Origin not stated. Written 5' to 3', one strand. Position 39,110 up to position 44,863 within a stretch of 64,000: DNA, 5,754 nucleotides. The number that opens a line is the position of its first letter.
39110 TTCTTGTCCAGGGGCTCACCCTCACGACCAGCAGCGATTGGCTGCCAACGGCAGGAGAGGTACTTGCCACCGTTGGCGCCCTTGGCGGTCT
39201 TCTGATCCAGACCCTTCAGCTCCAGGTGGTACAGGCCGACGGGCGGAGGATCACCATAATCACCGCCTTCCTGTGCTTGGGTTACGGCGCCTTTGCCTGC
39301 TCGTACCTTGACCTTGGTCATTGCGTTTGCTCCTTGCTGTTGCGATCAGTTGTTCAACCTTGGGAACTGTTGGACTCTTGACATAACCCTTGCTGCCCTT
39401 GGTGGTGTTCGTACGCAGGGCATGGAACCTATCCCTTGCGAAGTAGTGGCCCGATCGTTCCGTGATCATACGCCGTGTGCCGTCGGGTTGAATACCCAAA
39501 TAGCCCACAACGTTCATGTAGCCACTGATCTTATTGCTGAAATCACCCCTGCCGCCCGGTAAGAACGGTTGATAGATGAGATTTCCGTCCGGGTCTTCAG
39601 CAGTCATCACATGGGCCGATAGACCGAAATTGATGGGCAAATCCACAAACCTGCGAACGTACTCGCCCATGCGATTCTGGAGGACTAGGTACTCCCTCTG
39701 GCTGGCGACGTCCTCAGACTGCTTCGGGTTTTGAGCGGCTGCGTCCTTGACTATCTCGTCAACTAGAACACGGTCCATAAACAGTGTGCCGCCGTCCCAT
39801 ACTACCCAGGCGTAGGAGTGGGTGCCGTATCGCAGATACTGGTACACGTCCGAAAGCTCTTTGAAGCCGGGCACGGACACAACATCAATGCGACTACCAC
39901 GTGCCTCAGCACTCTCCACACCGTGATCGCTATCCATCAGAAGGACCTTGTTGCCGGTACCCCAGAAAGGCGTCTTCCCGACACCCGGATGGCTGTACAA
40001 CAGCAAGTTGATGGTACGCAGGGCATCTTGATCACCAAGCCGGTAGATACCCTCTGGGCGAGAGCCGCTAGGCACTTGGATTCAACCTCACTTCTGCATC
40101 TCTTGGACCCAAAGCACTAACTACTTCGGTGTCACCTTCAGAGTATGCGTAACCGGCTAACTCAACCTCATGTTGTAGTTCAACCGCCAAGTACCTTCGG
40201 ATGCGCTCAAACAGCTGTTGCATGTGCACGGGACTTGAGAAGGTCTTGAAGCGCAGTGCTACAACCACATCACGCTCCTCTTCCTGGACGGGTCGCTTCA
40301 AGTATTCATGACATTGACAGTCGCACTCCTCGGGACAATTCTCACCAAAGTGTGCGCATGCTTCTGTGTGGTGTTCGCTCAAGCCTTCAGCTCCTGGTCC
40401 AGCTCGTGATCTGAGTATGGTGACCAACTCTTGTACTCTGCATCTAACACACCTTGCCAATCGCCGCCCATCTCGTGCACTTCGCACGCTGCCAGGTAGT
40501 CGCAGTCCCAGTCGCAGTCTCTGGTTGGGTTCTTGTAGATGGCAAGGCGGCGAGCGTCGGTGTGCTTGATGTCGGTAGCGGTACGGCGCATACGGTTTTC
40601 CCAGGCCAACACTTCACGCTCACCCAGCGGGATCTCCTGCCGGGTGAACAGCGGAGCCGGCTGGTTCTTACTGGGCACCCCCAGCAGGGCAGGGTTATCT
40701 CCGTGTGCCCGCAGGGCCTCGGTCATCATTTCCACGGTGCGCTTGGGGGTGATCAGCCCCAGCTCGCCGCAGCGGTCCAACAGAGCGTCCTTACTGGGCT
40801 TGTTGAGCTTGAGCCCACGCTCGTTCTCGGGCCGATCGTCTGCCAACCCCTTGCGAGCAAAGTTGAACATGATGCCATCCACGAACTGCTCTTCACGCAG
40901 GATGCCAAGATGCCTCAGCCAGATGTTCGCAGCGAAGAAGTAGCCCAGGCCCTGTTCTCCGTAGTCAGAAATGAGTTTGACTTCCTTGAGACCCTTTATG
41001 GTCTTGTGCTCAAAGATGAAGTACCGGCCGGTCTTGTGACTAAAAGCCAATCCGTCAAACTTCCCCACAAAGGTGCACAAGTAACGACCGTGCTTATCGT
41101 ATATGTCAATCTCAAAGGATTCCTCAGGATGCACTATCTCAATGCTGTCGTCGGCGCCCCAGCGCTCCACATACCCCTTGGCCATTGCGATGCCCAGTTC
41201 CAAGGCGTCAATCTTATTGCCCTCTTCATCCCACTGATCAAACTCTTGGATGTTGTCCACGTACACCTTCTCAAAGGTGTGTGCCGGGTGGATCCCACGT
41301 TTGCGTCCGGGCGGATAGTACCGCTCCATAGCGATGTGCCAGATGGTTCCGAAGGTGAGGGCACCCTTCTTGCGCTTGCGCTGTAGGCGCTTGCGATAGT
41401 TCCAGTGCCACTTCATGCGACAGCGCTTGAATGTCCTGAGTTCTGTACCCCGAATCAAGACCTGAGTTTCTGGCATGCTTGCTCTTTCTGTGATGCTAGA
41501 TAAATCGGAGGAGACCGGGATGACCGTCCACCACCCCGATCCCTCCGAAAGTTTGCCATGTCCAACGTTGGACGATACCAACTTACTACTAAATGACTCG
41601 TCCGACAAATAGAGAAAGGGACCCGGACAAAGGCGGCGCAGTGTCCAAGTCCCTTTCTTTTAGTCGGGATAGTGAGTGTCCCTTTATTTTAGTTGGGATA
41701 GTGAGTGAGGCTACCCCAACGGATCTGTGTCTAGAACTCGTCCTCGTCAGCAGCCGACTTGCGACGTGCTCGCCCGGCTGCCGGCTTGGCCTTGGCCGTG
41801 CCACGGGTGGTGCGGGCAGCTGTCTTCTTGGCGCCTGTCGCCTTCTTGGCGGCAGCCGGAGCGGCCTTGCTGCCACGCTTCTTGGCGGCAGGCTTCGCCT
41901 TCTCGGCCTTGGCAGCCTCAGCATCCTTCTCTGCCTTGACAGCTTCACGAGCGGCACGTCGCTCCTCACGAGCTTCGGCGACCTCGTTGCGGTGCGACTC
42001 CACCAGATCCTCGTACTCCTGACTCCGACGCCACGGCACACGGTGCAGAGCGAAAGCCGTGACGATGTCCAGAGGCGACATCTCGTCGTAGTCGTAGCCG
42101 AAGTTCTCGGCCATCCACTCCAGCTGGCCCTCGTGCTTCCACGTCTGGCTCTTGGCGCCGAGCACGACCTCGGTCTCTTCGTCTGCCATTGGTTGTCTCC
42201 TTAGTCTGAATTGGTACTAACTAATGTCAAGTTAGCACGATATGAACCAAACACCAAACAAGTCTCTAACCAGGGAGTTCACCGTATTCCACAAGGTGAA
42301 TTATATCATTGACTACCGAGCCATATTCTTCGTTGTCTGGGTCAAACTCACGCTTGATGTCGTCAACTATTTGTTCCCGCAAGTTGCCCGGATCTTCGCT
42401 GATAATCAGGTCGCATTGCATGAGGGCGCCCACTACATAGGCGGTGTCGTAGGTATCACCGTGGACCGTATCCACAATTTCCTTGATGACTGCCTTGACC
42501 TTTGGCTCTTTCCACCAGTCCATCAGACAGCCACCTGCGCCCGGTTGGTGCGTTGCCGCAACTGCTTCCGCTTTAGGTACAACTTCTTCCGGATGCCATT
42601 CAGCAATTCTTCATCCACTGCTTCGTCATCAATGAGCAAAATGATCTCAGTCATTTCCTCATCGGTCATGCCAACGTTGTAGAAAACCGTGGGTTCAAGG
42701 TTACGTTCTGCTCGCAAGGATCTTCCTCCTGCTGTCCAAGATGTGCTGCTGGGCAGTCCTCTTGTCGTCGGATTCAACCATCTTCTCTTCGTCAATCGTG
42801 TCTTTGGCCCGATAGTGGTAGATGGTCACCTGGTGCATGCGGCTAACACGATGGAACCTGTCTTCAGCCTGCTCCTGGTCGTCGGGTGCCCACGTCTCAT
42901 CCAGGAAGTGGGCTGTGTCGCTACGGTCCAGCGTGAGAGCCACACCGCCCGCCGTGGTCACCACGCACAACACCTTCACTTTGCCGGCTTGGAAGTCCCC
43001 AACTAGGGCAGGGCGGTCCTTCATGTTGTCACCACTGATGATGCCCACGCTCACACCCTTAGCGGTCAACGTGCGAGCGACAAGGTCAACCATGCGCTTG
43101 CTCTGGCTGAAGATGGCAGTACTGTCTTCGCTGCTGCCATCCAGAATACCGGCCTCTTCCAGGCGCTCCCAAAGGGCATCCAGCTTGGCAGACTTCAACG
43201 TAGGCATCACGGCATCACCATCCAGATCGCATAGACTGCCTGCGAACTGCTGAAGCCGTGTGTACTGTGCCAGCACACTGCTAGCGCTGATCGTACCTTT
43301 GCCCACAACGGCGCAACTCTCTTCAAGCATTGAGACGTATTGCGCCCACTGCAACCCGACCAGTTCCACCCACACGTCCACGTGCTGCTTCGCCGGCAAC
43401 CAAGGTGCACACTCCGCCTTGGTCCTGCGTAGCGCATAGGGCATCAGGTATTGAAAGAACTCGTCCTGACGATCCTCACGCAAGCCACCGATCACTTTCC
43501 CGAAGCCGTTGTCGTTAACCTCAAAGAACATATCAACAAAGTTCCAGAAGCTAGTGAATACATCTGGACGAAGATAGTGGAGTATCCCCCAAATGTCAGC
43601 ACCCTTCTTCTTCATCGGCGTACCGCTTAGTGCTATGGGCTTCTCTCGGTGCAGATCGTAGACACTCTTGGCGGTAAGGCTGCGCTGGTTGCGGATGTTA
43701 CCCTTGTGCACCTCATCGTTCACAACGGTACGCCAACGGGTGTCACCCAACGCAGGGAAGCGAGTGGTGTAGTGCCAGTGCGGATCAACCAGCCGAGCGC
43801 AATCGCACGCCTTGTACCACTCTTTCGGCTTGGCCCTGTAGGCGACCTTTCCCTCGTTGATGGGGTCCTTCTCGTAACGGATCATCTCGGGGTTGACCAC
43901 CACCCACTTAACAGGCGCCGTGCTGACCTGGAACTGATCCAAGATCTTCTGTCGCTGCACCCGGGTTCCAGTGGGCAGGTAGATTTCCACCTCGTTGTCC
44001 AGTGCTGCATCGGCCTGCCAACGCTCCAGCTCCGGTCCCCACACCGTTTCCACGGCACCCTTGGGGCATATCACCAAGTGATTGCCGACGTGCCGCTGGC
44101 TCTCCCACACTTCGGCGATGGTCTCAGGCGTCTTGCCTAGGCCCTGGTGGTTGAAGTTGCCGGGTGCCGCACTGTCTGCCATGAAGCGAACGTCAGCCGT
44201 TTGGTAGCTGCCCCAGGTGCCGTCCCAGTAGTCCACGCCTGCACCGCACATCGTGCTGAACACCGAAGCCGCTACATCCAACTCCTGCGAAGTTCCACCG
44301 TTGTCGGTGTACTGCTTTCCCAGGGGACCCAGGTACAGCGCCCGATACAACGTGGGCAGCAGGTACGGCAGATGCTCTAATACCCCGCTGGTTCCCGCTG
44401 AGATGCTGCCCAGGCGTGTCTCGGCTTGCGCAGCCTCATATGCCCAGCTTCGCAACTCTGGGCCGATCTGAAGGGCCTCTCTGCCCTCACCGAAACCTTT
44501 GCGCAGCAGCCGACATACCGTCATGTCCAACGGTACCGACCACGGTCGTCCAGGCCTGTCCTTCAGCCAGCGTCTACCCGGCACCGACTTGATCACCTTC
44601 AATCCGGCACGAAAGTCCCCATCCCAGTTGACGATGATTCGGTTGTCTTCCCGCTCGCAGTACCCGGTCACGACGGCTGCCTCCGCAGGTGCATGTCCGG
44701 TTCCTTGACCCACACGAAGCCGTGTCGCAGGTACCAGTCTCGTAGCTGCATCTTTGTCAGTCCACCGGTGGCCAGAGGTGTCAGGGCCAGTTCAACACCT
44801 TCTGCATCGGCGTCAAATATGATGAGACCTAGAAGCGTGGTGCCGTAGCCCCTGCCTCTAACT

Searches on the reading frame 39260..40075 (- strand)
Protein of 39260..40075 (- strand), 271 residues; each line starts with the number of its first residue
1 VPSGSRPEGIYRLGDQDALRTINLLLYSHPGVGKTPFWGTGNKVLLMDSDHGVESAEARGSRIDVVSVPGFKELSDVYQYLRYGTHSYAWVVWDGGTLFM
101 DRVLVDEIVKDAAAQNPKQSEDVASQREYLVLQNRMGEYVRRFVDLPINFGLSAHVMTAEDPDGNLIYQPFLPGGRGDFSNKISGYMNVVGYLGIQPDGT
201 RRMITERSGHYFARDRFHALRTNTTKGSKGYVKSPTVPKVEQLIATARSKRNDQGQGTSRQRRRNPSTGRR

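Call 65: search_protein_families(library=pfam, proteins=[window:39260-40075:-], max_evalue=0.001)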
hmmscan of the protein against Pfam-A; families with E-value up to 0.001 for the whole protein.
window:39260-40075:- (271 aa): 1 family
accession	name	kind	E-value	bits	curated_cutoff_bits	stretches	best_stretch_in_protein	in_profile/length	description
PF13479.12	AAA_24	-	3.5e-15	56.8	27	1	22-217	3-195/195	AAA domain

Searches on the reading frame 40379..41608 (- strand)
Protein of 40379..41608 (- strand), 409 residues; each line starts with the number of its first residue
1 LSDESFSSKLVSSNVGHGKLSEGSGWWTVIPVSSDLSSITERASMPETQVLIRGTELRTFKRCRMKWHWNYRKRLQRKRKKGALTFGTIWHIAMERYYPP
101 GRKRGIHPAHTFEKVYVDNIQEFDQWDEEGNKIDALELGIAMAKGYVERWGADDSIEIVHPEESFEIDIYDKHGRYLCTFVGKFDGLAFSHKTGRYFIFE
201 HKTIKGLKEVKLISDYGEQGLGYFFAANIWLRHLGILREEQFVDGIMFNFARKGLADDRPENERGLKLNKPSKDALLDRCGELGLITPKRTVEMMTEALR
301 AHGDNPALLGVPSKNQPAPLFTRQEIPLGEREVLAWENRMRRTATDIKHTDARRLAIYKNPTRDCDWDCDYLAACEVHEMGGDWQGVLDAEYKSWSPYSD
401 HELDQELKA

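Call 65: search_protein_families(library=pfam, proteins=[window:40379-41608:-], max_evalue=0.001)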
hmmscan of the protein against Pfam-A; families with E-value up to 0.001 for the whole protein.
window:40379-41608:- (409 aa): 1 family
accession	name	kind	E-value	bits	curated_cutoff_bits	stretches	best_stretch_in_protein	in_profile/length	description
PF12705.13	PDDEXK_1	-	5.6e-10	40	22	1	55-375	5-246/247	PD-(D/E)XK nuclease superfamily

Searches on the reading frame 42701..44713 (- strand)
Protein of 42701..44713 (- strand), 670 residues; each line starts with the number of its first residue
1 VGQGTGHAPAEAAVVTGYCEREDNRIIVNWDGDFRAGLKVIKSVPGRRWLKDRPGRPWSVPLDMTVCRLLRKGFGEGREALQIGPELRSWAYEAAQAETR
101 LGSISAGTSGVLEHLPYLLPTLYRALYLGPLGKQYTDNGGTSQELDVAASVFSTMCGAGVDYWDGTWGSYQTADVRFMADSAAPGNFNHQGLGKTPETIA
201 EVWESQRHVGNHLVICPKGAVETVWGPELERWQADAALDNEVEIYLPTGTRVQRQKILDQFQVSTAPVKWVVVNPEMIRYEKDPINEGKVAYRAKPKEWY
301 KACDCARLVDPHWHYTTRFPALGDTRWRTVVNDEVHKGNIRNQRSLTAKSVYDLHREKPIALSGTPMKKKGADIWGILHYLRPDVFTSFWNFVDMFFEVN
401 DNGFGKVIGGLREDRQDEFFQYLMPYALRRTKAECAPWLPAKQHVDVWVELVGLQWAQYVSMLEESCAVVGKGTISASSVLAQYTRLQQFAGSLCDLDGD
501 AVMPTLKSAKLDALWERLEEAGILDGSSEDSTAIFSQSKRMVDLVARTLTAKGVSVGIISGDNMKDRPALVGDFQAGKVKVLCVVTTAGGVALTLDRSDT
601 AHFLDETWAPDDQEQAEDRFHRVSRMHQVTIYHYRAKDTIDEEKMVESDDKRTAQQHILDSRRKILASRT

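Call 25: search_protein_families(library=phrogs, proteins=[window:42701-44713:-], max_evalue=0.00001)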
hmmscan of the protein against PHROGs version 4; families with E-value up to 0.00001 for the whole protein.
window:42701-44713:- (670 aa): 2 families
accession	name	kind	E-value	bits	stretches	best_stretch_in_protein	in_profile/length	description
phrog_62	-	DNA, RNA and nucleotide metabolism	1.5e-88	298.9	1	170-666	700-1140/1881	DNA helicase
phrog_29996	-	unknown function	2.9e-14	53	1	324-648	835-1155/1189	-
